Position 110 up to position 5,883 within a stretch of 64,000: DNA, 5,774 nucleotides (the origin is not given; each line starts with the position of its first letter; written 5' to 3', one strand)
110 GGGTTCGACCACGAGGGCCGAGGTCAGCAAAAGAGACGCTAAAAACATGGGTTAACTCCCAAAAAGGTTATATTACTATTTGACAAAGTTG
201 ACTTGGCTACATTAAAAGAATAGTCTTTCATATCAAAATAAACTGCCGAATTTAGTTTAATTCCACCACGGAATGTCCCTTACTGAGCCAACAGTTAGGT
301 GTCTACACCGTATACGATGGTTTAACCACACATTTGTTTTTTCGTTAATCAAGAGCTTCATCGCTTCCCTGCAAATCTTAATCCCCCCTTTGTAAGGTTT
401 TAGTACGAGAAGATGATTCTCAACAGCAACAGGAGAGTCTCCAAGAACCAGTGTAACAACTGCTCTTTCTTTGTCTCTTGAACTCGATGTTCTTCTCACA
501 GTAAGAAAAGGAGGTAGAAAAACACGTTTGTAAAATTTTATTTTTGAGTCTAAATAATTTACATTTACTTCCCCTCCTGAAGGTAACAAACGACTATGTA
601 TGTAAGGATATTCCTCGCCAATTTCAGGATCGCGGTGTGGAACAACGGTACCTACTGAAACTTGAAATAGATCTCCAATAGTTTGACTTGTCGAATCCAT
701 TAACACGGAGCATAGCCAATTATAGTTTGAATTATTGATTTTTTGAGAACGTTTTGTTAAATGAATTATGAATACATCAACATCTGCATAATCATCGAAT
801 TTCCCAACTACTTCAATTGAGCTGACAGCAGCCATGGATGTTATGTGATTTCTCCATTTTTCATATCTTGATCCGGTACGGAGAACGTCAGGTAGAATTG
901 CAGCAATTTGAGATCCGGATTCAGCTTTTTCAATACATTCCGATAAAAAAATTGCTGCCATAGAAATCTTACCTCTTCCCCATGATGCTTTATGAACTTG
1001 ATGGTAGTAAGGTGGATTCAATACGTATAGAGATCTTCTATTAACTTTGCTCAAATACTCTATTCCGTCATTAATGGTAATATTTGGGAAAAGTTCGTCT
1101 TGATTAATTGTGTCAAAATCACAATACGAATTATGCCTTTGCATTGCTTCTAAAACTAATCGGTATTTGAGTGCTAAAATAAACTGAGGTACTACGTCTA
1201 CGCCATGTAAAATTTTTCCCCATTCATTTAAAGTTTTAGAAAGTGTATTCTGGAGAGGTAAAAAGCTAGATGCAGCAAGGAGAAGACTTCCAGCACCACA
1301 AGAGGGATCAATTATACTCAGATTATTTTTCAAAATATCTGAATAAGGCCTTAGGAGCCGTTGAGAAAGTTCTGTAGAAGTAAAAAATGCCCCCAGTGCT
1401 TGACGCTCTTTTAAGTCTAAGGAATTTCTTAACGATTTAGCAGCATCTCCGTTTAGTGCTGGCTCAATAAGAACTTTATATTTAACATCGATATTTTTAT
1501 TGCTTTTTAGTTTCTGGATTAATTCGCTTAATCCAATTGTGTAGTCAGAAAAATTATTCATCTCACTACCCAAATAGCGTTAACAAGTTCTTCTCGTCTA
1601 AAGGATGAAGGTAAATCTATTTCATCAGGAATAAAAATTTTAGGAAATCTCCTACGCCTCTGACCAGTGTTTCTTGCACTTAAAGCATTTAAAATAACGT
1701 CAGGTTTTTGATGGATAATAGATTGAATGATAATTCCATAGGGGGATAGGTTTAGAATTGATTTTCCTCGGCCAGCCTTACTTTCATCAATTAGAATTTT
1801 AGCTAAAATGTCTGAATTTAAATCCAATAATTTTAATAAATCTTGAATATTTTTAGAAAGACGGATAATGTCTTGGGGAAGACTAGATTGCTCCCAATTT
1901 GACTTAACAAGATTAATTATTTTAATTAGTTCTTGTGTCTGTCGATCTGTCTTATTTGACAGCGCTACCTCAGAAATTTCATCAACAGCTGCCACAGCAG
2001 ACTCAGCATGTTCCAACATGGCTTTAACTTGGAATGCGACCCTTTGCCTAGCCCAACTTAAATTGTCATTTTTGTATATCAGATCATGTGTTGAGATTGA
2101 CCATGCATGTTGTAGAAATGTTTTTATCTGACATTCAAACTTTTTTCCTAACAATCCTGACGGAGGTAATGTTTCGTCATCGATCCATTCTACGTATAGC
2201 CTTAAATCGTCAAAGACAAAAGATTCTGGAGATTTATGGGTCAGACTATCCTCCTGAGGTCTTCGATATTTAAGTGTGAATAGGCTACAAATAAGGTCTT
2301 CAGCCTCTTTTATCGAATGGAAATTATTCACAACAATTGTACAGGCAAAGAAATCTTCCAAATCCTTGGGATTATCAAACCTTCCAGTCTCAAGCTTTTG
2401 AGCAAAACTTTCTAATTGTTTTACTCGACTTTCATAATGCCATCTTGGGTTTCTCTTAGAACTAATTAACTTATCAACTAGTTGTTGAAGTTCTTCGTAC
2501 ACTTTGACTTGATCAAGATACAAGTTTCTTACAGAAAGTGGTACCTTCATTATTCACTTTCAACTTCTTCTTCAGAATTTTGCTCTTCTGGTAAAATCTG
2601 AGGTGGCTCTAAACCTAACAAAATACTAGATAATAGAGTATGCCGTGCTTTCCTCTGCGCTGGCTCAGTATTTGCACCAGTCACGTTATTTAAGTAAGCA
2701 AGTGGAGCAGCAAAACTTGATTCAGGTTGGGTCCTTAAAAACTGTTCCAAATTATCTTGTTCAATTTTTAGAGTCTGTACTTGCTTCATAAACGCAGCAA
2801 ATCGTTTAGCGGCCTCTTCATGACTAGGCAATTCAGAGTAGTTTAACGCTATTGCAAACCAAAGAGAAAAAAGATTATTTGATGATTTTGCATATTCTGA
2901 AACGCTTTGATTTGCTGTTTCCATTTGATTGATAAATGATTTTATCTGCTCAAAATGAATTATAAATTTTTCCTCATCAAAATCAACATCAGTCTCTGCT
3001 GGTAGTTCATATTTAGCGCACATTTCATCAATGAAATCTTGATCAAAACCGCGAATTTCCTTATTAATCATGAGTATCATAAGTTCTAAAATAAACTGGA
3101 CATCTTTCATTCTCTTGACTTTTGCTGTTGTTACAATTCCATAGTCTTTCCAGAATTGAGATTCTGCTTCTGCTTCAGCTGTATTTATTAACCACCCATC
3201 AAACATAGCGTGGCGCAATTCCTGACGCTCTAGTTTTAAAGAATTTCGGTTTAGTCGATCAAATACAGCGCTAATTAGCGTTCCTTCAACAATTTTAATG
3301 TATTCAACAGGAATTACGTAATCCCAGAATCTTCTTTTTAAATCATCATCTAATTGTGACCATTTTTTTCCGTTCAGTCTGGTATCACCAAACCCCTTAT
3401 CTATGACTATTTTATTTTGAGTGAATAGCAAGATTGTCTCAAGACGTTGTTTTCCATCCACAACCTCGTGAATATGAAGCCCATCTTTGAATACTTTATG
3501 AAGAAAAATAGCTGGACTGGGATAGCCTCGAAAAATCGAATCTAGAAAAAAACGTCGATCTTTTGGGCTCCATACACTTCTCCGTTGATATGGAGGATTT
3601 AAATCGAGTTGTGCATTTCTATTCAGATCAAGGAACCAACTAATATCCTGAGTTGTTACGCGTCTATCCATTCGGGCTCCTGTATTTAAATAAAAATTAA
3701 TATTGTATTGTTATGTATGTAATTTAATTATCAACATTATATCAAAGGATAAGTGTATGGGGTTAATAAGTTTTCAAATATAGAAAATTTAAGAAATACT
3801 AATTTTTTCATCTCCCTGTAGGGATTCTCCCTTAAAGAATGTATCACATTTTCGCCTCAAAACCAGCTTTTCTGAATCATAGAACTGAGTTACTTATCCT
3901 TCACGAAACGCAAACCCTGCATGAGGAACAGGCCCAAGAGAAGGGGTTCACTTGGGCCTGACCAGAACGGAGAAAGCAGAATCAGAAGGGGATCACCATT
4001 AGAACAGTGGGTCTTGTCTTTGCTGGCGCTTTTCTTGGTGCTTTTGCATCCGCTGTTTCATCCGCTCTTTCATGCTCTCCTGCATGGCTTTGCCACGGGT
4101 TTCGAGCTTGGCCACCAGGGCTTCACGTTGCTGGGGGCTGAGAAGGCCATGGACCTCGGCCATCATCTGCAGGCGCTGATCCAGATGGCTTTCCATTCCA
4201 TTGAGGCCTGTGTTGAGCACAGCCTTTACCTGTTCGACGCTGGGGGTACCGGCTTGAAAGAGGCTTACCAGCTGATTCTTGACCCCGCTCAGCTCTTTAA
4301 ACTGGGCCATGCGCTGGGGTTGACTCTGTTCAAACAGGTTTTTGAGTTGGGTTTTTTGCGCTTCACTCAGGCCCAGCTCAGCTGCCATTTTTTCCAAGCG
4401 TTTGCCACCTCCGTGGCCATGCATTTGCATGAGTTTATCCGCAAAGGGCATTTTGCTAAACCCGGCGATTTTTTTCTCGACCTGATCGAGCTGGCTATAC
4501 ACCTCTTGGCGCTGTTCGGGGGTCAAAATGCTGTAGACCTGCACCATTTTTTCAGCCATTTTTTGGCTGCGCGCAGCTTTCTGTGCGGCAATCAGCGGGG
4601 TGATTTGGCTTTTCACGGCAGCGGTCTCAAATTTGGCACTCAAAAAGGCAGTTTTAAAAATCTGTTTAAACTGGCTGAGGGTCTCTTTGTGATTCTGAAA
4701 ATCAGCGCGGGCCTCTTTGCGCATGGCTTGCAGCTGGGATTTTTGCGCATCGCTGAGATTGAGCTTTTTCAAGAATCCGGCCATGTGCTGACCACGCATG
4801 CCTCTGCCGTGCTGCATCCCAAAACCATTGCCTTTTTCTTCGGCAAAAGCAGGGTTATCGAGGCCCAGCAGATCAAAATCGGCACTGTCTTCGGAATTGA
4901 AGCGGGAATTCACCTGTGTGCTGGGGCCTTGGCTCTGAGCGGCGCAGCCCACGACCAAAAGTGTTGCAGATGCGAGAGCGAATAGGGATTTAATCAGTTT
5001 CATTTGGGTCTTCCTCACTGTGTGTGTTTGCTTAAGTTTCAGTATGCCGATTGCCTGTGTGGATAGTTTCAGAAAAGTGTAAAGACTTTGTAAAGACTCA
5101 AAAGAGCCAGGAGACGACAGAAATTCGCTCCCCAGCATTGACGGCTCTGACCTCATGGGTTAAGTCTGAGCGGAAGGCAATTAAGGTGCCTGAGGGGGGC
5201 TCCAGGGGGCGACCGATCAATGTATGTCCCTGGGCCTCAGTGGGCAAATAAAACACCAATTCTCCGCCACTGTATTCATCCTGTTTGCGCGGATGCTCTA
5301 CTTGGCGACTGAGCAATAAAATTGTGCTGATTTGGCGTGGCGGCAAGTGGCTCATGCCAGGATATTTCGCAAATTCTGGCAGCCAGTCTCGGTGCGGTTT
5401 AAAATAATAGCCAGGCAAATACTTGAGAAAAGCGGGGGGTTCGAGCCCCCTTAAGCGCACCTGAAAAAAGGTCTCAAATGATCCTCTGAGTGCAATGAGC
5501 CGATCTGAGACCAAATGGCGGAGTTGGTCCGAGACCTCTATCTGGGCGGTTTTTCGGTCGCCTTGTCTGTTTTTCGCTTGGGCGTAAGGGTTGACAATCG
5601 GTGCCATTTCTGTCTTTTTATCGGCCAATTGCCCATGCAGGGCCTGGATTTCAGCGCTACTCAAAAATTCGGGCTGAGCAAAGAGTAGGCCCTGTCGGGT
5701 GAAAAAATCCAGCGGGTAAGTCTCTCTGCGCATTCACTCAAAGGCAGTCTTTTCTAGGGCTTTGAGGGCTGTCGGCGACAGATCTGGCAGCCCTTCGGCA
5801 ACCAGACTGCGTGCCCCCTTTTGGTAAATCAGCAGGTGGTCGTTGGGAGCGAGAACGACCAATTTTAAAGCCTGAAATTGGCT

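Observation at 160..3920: AT-rich island with a translationally coupled DUF262 / RelA-SpoT-like synthetase / N6-adenine MTase operon: candidate undescribed defence or abortive-infection system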

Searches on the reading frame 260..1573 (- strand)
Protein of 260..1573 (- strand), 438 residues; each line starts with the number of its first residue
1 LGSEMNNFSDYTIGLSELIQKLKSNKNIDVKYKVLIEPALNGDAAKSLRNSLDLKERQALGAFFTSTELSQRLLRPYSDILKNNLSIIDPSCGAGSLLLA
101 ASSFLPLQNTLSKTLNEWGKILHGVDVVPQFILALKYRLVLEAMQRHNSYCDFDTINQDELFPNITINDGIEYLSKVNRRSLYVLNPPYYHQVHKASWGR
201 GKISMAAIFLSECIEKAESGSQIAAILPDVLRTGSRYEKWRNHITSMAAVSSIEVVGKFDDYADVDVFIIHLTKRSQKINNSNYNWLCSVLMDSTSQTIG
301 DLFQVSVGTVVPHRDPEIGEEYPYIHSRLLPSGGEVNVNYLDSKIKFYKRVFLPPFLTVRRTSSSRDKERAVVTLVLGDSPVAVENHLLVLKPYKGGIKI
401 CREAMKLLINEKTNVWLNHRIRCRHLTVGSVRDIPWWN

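Call 5: search_protein_families(library=pfam, proteins=[window:260-1573:-], max_evalue=0.1)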
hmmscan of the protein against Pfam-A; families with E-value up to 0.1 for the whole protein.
window:260-1573:- (438 aa): 1 family
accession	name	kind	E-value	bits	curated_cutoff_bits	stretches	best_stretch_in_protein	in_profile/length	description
PF02384.22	N6_Mtase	-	1e-05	25.5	20.4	1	56-253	21-210/311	N-6 DNA Methylase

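Call 6: search_protein_families(library=padloc, proteins=[window:260-1573:-], max_evalue=0.1)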
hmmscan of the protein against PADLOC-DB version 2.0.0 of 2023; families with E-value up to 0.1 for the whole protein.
window:260-1573:- (438 aa): 20 families
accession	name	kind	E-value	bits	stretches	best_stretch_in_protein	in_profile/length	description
PDLC03227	MTase_II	-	2.3e-11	41.3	1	47-278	14-243/494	Type II methyltransferase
PDLC03338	MTase_II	-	4.8e-10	36.8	1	53-261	122-338/604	Type II methyltransferase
PDLC03359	MTase_II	-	2e-09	34.2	1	50-276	25-257/840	Type II methyltransferase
PDLC03237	MTase_II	-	1.1e-08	31.4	1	10-105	75-164/1036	Type II methyltransferase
PDLC03719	oMTase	-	2.1e-08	31.6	2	47-107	12-73/387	orphan methyltransferase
PDLC04134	mad2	-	1.1e-07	29.1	1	47-278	257-449/492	mads_2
PDLC03335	MTase_II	-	4.1e-07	27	1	51-191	70-207/607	Type II methyltransferase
PDLC03348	MTase_II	-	4.4e-06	23.5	2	196-284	377-460/727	Type II methyltransferase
PDLC03258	MTase_II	-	5e-06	23.9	1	181-302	104-231/366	Type II methyltransferase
PDLC03226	MTase_II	-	1.4e-05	22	1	53-190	9-139/579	Type II methyltransferase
PDLC03285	MTase_II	-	3.5e-05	21.1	1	201-278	143-221/413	Type II methyltransferase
PDLC03021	MTase_I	-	0.00019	18.4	1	54-276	157-379/491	Type I methyltransferase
PDLC02529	PglX|PglXI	-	0.00055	15.7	1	83-169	227-317/1189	PglX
PDLC03027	MTase_I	-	0.00075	16.1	1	16-103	116-202/810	Type I methyltransferase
PDLC03031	MTase_I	-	0.0051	13.1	1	61-125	185-247/834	Type I methyltransferase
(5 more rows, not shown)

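Call 14: search_protein_families(library=ncbifam, proteins=[window:260-1573:-], max_evalue=0.1)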
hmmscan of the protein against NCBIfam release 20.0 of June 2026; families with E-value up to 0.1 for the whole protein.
window:260-1573:- (438 aa): 6 families
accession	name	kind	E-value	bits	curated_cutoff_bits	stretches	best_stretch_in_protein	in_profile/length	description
TIGR02987.1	met_A_Alw26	exception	9e-08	31.3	353.5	1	58-189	1-122/523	Alw26I/Eco31I/Esp3I family type II restriction adenine-specific DNA-methyltransferase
TIGR00497.1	hsdM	equivalog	0.0061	15.3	242.75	1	57-190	196-317/515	type I restriction-modification system subunit M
NF033451.1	BREX_2_MTaseX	equivalog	0.0068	14.1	400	1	83-158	223-301/1185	BREX-2 system adenine-specific DNA-methyltransferase PglX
NF033452.1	BREX_1_MTaseX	exception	0.011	13.5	500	1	183-284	511-626/1210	BREX-1 system adenine-specific DNA-methyltransferase PglX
NF047738.1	antiphage_MADS2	equivalog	0.038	12.3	720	0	60-105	310-353/654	methylation-associated defense system DNA methyltransferase MAD2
NF005467.0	PRK07060.1-5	equivalog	0.097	12.2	360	0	197-272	149-223/245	SDR family oxidoreductase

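Call 52: find_related_loci(query=A3, collection=metagenome_contigs, flank=6000)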
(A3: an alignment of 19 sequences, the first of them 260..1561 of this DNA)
Query A3 (434 aa) in metagenome_contigs; peptide patterns used: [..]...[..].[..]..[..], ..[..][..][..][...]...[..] (x = any residue, [..] = any of these).
503 stretches matched a pattern; 389 encode a relative of the query (tblastn E <= 1e-3); the best 80 are kept; 80 distinct loci.
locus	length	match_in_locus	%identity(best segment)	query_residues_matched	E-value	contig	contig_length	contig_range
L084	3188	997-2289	43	1-434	3e-117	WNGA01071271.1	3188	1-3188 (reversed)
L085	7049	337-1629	43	1-434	7e-114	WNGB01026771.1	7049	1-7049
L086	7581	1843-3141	42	1-432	5e-107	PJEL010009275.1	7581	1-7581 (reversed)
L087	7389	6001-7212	40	32-434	4e-104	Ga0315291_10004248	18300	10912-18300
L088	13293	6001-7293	42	1-432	3e-103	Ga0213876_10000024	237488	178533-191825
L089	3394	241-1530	40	1-433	3e-105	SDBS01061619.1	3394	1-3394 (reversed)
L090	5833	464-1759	40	1-433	6e-103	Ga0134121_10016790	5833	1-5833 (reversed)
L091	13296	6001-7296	40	1-432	9e-103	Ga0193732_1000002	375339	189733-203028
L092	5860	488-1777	40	2-432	8e-102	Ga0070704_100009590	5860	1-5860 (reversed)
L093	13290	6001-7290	40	1-432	7e-101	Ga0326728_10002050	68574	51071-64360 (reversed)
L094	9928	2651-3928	40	1-431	7e-101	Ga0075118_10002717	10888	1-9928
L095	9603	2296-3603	40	1-434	5e-101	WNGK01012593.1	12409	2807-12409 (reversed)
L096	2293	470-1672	42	32-431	1e-105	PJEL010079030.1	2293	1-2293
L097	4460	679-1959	41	1-432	9e-101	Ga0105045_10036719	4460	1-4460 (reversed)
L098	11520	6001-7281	39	2-432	5e-100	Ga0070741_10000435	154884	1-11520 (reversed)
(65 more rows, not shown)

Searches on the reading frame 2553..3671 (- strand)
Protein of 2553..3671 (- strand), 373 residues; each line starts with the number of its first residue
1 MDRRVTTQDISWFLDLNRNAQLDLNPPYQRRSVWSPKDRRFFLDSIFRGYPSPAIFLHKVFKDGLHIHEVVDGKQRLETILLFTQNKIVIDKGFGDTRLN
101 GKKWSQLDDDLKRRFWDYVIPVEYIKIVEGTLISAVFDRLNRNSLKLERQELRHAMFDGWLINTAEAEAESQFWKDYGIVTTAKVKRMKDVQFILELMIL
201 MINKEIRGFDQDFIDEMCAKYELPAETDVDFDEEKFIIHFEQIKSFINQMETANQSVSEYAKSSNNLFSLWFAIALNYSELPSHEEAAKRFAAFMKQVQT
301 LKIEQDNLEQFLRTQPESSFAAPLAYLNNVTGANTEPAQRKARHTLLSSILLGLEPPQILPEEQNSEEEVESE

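Call 5: search_protein_families(library=pfam, proteins=[window:2553-3671:-], max_evalue=0.1)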
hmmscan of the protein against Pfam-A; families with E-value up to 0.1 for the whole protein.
window:2553-3671:- (373 aa): 2 families
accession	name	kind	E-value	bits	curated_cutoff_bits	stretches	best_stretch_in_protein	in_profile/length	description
PF03235.19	GmrSD_N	-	2e-20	74.2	33.2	1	23-156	12-197/199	GmrSD restriction endonuclease, N-terminal domain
PF06156.18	YabA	-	0.034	15.2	30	0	287-317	27-57/103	Initiation control protein YabA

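Call 6: search_protein_families(library=padloc, proteins=[window:2553-3671:-], max_evalue=0.1)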
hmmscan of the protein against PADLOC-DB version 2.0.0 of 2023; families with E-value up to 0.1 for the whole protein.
window:2553-3671:- (373 aa): 5 families
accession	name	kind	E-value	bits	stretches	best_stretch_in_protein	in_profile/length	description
PDLC03877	NsnA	-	4.3e-34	116.4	1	13-301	56-347/385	-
PDLC04027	PD-T4-2_A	-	8.8e-21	72.4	1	16-297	46-332/363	-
PDLC03418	REase_II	-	3.5e-09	34.3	1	20-165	30-166/372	Type II restriction enzyme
PDLC03973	UzuA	-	0.0018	15.9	1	157-299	58-184/278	-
PDLC04709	PDC-M55C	-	0.042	10.5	0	26-58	32-64/554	-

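Call 14: search_protein_families(library=ncbifam, proteins=[window:2553-3671:-], max_evalue=0.1)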
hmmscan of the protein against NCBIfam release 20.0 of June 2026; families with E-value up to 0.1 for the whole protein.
window:2553-3671:- (373 aa): 1 family
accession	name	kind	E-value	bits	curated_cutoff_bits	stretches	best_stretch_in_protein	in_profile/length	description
NF047373.1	BB0259_flg_lyt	exception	0.011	14.6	234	1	138-332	159-350/705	flagellar assembly lytic transglycosylase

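Call 34: find_homologous_proteins(query=window:2553-3671:-, max_evalue=0.001)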
Query window:2553-3671:- (373 aa): 3364 proteins with E <= 0.001 among 5615 candidates; the best 120 are listed.
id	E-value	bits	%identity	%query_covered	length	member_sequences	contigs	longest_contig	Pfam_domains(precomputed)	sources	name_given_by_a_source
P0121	3.3e-247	837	100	100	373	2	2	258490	PF03235.20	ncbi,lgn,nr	ncbi:MAG: DUF262 domain-containing protein [Candidatus Sericytochromatia bacterium]|nr:DUF262 domain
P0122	1.2e-131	457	59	94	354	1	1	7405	PF03235.20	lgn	-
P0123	2.7e-129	450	57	94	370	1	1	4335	PF03235.20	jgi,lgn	-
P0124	3.3e-128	446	56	94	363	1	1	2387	PF03235.20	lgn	-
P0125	1.8e-126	440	56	94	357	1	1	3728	PF03235.20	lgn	-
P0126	2.4e-125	437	55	95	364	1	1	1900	PF03235.20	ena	-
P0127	4.9e-125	436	57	94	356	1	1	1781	PF03235.20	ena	-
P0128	1.1e-124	434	56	94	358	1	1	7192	PF03235.20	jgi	jgi:hypothetical protein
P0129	7.8e-124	432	55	95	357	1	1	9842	PF03235.20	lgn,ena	-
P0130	1.3e-123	431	55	95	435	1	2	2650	PF03235.20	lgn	-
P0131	9.9e-123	428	56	94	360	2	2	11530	PF03235.20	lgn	-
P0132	1.2e-122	428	55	94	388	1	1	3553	PF03235.20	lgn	-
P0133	1.3e-122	428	55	94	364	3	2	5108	PF03235.20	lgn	-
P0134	5.4e-122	426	55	94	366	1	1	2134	PF03235.20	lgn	-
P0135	5.4e-122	426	56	94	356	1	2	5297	PF03235.20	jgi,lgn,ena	-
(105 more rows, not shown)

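Call 78: list_cluster_members(proteins=[window:2553-3671:-, window:1561-2550:-, window:260-1561:-, window:260-1573:-])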
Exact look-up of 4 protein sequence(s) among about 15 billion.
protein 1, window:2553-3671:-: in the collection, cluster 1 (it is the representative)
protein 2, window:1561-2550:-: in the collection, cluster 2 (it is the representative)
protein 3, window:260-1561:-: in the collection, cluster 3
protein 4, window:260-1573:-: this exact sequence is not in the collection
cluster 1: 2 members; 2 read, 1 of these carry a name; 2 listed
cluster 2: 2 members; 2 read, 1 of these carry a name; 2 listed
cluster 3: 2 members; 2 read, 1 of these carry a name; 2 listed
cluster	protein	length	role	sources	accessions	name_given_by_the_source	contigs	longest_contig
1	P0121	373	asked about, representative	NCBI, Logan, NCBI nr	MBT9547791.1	MAG: DUF262 domain-containing protein [Candidatus Sericytochromatia bacterium] | DUF262 domain-containing protein [Candidatus Sericytochromatia bacterium]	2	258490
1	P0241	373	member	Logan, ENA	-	-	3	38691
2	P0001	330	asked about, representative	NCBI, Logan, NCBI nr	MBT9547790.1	MAG: hypothetical protein IV090_20540 [Candidatus Sericytochromatia bacterium] | hypothetical protein [Candidatus Sericytochromatia bacterium]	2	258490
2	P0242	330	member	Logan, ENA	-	-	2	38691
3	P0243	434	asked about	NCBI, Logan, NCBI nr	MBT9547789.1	MAG: N-6 DNA methylase [Candidatus Sericytochromatia bacterium] | N-6 DNA methylase [Candidatus Sericytochromatia bacterium]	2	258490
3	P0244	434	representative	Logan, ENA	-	-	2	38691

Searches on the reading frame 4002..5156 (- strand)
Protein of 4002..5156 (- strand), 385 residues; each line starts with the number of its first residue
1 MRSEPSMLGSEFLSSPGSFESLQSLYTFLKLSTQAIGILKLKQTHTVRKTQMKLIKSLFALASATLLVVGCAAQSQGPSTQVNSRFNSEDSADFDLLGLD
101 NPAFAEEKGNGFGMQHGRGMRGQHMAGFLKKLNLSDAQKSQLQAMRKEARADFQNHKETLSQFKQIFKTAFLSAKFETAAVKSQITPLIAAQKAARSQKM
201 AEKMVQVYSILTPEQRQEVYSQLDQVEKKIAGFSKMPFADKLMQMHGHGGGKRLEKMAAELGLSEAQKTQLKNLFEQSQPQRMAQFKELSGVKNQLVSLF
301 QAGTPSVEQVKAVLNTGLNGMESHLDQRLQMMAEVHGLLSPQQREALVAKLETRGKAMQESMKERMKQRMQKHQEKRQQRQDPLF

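Call 69: search_protein_families(library=pfam, proteins=[window:4002-5156:-], max_evalue=0.01)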
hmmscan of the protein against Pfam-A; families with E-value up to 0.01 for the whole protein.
window:4002-5156:- (385 aa): 2 families
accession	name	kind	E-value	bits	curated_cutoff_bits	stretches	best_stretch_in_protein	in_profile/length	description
PF07813.17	LTXXQ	-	2.9e-16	60.4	24.3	2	123-218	4-95/100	LTXXQ motif family protein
PF13801.11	Metal_resist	-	2.9e-12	47.3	29.2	2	116-217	24-124/125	Heavy-metal resistance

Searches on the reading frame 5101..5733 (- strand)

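Call 69: search_protein_families(library=pfam, proteins=[window:5101-5733:-], max_evalue=0.01)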
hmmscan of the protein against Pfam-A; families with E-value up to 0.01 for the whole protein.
window:5101-5733:- (211 aa): 2 families
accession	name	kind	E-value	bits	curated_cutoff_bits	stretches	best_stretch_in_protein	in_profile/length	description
PF13640.12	2OG-FeII_Oxy_3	-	3.9e-13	50.6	27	1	102-210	3-97/98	2OG-Fe(II) oxygenase superfamily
PF13661.12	2OG-FeII_Oxy_4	-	0.00023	22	27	1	132-210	21-97/98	2OG-Fe(II) oxygenase superfamily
